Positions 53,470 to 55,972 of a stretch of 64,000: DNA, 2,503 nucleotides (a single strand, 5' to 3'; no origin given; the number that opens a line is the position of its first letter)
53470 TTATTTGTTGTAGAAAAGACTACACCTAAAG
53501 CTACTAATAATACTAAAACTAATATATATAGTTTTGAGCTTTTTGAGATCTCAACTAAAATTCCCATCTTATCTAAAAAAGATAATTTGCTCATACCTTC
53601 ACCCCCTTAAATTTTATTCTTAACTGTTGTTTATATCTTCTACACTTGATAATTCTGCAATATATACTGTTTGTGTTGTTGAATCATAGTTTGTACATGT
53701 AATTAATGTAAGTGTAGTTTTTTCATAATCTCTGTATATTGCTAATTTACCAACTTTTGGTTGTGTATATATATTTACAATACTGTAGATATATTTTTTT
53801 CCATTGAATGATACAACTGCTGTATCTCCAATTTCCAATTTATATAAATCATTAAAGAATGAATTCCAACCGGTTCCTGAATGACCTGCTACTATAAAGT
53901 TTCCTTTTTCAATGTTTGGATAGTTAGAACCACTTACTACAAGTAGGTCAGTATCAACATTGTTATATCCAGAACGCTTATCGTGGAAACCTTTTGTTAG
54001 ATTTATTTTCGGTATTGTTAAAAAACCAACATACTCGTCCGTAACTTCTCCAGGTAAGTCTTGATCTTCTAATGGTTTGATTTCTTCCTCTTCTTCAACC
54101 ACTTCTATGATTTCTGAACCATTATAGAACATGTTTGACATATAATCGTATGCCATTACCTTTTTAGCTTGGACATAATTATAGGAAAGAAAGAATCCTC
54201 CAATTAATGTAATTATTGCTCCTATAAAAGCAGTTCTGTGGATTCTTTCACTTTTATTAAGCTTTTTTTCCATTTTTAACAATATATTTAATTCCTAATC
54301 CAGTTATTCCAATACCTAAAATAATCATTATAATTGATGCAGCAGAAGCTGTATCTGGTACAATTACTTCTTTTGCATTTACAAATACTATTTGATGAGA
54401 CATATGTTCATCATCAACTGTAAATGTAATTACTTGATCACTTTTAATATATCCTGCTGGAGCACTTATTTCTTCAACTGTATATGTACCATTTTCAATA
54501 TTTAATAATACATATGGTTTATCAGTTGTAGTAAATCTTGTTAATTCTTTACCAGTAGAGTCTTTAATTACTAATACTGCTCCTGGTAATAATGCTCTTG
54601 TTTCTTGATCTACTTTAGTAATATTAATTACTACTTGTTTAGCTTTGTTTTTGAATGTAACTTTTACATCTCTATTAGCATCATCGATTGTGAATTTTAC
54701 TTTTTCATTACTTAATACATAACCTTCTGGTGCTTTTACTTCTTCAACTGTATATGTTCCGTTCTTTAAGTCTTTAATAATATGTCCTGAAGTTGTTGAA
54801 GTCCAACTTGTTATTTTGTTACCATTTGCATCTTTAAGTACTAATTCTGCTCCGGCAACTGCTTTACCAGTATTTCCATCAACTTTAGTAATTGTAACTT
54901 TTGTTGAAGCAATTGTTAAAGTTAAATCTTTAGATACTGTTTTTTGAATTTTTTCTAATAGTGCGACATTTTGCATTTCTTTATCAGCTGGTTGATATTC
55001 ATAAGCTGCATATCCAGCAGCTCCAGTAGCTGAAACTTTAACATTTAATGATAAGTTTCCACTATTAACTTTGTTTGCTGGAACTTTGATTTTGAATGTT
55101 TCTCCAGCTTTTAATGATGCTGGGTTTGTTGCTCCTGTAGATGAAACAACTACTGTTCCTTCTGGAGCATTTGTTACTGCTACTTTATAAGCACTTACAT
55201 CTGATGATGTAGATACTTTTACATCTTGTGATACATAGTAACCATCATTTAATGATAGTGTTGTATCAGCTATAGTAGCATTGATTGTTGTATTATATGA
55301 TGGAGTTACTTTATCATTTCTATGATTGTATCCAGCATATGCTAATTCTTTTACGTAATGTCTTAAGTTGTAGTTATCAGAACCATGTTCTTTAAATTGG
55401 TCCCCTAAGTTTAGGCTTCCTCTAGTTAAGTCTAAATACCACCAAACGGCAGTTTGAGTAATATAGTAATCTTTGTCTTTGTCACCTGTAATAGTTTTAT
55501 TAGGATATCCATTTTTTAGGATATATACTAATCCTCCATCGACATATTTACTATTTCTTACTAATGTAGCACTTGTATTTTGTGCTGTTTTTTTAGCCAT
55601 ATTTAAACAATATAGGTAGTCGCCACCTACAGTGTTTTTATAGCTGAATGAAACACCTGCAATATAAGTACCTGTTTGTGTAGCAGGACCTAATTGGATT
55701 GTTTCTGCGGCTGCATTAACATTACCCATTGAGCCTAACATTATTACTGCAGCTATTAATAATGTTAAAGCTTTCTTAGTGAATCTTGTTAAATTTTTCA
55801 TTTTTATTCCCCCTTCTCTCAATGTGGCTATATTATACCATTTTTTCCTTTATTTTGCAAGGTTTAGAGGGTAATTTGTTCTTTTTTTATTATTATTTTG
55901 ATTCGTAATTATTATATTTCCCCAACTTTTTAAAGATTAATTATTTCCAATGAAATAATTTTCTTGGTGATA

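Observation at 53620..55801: Sortase lacking the catalytic Arg (Gln at Cys+8) paired with non-canonical VP(D/N)TA sorting signals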

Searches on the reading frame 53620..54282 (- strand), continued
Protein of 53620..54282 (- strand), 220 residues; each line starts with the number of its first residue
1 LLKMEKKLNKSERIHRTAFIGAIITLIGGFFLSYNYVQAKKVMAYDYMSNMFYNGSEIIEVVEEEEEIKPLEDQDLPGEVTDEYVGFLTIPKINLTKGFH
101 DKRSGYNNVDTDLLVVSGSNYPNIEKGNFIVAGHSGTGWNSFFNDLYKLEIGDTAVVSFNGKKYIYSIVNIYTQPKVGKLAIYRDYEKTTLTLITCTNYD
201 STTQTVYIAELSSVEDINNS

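Call 46: find_encoding_contigs(protein=P0180, flank=4000, max_places=3)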
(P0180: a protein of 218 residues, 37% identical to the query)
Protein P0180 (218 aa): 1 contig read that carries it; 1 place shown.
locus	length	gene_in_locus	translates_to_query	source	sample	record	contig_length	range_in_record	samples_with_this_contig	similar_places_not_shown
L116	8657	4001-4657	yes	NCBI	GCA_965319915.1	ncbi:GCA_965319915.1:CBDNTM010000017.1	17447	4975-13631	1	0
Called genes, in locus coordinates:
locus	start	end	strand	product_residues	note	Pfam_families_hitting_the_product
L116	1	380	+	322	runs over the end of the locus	PF02195:ParB_N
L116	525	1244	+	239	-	-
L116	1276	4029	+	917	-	PF17210:SdrD_B (faint), PF11974:bMG3 (faint), PF13620:CarboxypepD_reg (faint), PF17802:SpaA, PF22904:NOMO1-like_2nd (faint), PF17802:SpaA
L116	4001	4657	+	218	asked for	PF04203:Sortase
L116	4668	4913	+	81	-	-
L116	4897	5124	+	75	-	-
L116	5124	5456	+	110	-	-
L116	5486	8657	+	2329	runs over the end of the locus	?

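Call 47: find_encoding_contigs(protein=P0178, flank=4000, max_places=2)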
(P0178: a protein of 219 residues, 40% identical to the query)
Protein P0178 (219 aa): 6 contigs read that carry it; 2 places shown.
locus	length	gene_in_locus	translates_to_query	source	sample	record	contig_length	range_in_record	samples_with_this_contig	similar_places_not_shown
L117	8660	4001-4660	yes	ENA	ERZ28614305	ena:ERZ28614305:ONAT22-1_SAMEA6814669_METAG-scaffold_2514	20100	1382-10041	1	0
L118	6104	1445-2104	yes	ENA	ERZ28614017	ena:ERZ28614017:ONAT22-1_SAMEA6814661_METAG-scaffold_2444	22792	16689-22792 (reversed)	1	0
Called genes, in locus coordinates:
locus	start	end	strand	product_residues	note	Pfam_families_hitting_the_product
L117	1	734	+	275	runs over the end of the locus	PF00142:Fer4_NifH, PF01656:CbiA, PF02374:ArsA_ATPase, PF06564:CBP_BcsQ, PF07015:VirC1 (faint), PF09140:MipZ, PF10609:ParA, PF13614:AAA_31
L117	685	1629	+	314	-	PF02195:ParB_N, PF17762:HTH_ParB (faint)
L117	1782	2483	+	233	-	-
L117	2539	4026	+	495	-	PF08341:TED, PF17802:SpaA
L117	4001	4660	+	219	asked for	PF04203:Sortase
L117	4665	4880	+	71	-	-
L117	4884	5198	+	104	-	-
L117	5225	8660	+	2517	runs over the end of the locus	PF00176:SNF2-rel_dom (faint), PF28553:WH_1, PF28554:DUF8437, PF04851:ResIII (weak), PF28555:Helicase_dom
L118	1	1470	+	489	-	?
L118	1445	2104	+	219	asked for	PF04203:Sortase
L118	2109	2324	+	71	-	-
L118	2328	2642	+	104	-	-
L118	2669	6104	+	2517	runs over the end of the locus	PF00176:SNF2-rel_dom (faint), PF28553:WH_1, PF28554:DUF8437, PF04851:ResIII (weak), PF28555:Helicase_dom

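Call 48: find_encoding_contigs(protein=P0249, flank=4000, max_places=2)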
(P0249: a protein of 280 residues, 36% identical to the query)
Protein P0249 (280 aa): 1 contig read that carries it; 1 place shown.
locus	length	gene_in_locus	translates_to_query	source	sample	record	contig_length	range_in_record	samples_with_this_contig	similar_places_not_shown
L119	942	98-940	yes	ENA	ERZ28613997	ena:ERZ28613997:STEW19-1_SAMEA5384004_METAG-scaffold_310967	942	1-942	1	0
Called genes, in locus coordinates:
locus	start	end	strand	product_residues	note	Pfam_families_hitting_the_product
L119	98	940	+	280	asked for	PF04203:Sortase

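Call 49: find_encoding_contigs(protein=P0242, flank=4000, max_places=2)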
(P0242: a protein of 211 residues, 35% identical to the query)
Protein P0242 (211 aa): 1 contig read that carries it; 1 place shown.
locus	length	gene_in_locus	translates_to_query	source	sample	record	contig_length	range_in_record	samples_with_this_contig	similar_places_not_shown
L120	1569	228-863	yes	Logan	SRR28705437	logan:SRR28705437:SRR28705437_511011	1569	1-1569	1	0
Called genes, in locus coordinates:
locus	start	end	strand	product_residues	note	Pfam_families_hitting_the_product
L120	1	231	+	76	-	?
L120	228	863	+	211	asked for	PF04203:Sortase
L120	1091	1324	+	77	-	-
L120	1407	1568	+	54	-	?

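Call 50: find_encoding_contigs(protein=P0226, flank=4000, max_places=2)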
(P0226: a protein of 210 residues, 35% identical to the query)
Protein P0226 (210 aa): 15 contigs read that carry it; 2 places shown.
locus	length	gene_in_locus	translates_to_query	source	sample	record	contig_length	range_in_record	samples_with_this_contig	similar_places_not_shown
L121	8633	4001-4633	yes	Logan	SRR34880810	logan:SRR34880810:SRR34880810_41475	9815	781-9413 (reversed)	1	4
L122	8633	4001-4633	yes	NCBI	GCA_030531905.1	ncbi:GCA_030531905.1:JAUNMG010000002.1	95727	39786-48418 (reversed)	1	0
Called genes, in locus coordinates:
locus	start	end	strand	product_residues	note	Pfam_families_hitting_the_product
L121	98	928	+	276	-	PF00142:Fer4_NifH, PF01656:CbiA, PF02374:ArsA_ATPase, PF06564:CBP_BcsQ, PF07015:VirC1 (faint), PF09140:MipZ (weak), PF10609:ParA, PF13614:AAA_31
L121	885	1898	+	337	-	PF02195:ParB_N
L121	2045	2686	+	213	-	PF04636:PA26 (weak)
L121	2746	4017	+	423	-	PF08341:TED (weak)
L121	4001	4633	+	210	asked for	PF04203:Sortase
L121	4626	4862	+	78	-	-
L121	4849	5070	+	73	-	-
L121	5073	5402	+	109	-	-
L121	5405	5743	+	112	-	PF00436:SSB (weak)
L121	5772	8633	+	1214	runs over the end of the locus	?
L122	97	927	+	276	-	PF00142:Fer4_NifH, PF01656:CbiA, PF02374:ArsA_ATPase, PF06564:CBP_BcsQ, PF07015:VirC1 (faint), PF09140:MipZ (weak), PF10609:ParA, PF13614:AAA_31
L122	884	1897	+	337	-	PF02195:ParB_N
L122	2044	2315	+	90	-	-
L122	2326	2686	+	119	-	-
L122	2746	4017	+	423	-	PF08341:TED (weak)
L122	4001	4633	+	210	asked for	PF04203:Sortase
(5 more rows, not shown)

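Call 51: find_encoding_contigs(protein=P0220, flank=4000, max_places=2)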
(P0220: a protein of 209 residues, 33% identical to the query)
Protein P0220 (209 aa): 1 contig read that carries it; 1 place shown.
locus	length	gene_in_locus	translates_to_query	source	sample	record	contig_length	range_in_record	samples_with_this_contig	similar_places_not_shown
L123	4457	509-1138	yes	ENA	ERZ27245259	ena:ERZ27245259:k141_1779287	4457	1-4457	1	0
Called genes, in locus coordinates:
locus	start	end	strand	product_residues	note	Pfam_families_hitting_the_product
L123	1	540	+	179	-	?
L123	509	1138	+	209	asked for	PF04203:Sortase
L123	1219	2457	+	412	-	PF19597:TrbL_4, PF26635:DUF8208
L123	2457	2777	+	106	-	-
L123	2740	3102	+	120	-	PF00436:SSB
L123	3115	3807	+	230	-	PF14190:DUF4313 (weak)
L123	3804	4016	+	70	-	-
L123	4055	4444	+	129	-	-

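Call 52: find_encoding_contigs(protein=P0268, flank=4000, max_places=2)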
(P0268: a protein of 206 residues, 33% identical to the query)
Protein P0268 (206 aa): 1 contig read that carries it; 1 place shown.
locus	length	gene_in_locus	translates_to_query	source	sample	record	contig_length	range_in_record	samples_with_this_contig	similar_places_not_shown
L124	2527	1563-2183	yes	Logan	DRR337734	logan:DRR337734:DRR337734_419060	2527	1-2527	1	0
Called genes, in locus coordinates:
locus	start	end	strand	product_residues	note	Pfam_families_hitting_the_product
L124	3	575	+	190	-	?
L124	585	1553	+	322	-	-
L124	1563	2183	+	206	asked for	PF04203:Sortase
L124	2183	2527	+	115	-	?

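Call 81: list_cluster_members(proteins=[P0178, P0180, P0226, P0203, P0251, P0213, P0266, P0200, P0270, P0139])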
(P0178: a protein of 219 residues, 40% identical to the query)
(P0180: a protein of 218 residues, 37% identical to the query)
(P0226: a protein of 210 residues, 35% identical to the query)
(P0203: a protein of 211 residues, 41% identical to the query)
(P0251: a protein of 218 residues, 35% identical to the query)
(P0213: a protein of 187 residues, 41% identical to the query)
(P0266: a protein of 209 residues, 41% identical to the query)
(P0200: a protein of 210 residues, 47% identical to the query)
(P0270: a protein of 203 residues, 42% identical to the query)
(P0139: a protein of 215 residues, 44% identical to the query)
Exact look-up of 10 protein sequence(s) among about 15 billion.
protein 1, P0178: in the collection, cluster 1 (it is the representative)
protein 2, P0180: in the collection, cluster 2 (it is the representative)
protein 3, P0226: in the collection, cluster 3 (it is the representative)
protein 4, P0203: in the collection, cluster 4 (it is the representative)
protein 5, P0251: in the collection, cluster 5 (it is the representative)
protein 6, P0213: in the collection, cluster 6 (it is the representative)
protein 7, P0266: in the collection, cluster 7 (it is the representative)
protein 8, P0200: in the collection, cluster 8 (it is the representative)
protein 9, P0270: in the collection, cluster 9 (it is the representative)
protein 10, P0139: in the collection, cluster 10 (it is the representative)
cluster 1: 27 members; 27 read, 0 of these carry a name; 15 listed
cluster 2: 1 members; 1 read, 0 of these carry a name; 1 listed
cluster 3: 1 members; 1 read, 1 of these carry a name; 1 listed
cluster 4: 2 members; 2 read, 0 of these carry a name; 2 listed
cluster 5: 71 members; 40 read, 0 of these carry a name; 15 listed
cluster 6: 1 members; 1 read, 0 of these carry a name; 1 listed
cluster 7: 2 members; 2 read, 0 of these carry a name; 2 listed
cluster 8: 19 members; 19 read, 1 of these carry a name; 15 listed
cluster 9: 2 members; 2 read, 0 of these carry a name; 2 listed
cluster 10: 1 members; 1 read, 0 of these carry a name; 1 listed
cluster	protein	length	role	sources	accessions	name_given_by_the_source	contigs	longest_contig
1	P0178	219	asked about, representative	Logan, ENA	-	-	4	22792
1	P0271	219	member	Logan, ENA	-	-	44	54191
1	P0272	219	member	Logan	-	-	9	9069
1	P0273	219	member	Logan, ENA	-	-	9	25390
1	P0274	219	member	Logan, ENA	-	-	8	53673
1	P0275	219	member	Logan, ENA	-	-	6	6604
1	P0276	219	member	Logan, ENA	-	-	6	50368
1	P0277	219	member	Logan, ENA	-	-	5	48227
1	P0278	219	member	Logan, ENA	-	-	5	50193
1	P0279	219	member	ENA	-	-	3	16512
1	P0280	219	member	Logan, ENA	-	-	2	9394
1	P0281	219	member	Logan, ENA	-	-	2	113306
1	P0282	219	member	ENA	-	-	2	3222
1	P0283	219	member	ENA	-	-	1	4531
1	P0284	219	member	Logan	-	-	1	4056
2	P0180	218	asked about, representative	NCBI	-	-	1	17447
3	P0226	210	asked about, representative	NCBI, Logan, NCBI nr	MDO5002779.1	MAG: sortase [bacterium] | sortase [bacterium]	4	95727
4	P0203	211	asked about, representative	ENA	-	-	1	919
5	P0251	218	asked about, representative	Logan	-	-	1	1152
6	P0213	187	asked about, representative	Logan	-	-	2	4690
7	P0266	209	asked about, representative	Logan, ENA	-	-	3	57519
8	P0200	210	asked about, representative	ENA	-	-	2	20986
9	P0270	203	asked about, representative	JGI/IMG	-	-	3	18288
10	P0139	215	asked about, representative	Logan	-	-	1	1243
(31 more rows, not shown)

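Call 82: search_dna_similar(query=P0178, collection=plasmids, mode=protein, max_evalue=1e-10, max_rows=25)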
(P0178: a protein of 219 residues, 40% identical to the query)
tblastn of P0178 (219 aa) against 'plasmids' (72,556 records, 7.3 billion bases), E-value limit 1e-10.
No match.

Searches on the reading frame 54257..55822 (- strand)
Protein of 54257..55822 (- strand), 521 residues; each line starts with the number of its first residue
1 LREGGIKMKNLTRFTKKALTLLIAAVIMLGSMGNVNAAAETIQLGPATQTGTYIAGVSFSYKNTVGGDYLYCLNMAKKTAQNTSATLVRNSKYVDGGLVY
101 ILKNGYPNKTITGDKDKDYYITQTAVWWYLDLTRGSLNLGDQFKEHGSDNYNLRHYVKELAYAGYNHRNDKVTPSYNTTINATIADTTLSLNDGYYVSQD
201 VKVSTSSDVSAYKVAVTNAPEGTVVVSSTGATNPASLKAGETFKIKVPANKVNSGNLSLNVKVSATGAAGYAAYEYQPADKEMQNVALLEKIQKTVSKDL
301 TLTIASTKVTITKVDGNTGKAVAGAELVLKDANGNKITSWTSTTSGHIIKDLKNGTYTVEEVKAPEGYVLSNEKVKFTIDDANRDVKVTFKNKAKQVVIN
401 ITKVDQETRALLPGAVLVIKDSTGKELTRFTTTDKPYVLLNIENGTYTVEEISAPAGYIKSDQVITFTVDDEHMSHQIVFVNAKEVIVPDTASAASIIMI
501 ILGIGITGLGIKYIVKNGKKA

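Call 3: search_protein_families(library=pfam, proteins=[window:54257-55822:-], max_evalue=0.01)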
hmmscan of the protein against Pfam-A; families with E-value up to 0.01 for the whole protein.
window:54257-55822:- (521 aa): 6 families
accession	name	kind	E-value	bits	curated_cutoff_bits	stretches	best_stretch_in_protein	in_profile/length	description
PF17802.7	SpaA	-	2.8e-37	127.2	23.1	2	308-393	2-90/91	Prealbumin-like fold domain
PF08341.16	TED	-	1.8e-09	38.4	22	1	70-150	2-86/102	Thioester domain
PF17210.9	SdrD_B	-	3.4e-07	30.9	29.7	1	318-407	20-107/112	SdrD B-like domain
PF22898.2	NOMO1-like_1st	-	0.00064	20.2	27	0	353-383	45-74/85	BOS complex subunit NOMO1-like, first beta sandwich domain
PF13620.12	CarboxypepD_reg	-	0.0011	19.7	32.3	0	315-365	7-57/82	Carboxypeptidase regulatory-like domain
PF24421.1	Ig_J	-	0.0036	17.8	29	0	315-379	31-101/104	Tip attachment protein J, Ig-like domain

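Call 4: search_protein_families(library=ncbifam, proteins=[window:54257-55822:-], max_evalue=0.01)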
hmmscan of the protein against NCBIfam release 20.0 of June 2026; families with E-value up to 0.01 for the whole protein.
window:54257-55822:- (521 aa): 2 families
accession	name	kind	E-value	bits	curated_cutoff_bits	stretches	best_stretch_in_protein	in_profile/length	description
NF033902.0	iso_D2_wall_anc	subfamily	2.4e-06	26.6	95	2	441-517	451-539/540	SpaH/EbpB family LPXTG-anchored major pilin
TIGR03934.1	TQXA_dom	domain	0.00021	21.2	30.4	1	99-131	3-39/42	TQXA domain-containing protein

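Call 65: search_solved_structures(query=window:54257-55801:-, max_evalue=0.001)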
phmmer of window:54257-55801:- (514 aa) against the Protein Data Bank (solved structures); distinct sequences matched with E-value up to 0.001: 28.
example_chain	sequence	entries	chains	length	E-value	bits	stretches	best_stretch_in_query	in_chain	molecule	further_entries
6fwv_A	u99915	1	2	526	2.3e-31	112.4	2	57-464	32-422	Collagen Adhesion protein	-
9vo5_B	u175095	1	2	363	1e-12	51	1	319-433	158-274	SpaA-like prealbumin fold domain-containing protein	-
9vo4_B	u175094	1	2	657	2.8e-12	49.6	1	319-433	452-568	SpaA-like prealbumin fold domain-containing protein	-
8bdw_A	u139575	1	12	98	5.3e-08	35.4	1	301-381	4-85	Cell surface adherence protein,collagen-binding domain, LPXTG-motif cell wall anchor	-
7b3y_B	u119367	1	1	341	1.4e-07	34.1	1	297-383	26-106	Fibronectin binding protein,2-dehydro-3-deoxyphosphogluconate aldolase/4-hydroxy-2-oxoglut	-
2x5p_A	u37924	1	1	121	1.2e-06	30.9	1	290-397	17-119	FIBRONECTIN BINDING PROTEIN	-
9fo3_A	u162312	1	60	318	1.3e-06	30.8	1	300-385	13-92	CAP255 gp140 SpyTag-SpyCatcher mi3,2-dehydro-3-deoxyphosphogluconate aldolase/4-hydroxy-2-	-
4mli_A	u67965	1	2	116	1.9e-06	30.3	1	290-385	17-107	Fibronectin binding protein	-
9oj3_A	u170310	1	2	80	2.4e-06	30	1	300-375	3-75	Fibronectin binding protein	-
9fgq_D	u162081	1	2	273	5.4e-06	28.8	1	297-383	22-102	Histone H2B type 1-B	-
4mls_A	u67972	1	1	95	6.2e-06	28.6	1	300-385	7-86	Fibronectin binding protein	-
6m7c_A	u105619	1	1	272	9.3e-06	28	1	304-387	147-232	Pilus assembly protein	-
9lty_A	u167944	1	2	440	9.6e-06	28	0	329-376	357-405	Isopeptide-forming domain-containing fimbrial protein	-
3kpt_A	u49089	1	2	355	1.1e-05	27.7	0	309-383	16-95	Collagen adhesion protein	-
8jx2_A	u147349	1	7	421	1.2e-05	27.7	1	297-382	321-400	alpha hemolysin fused with spy-catcher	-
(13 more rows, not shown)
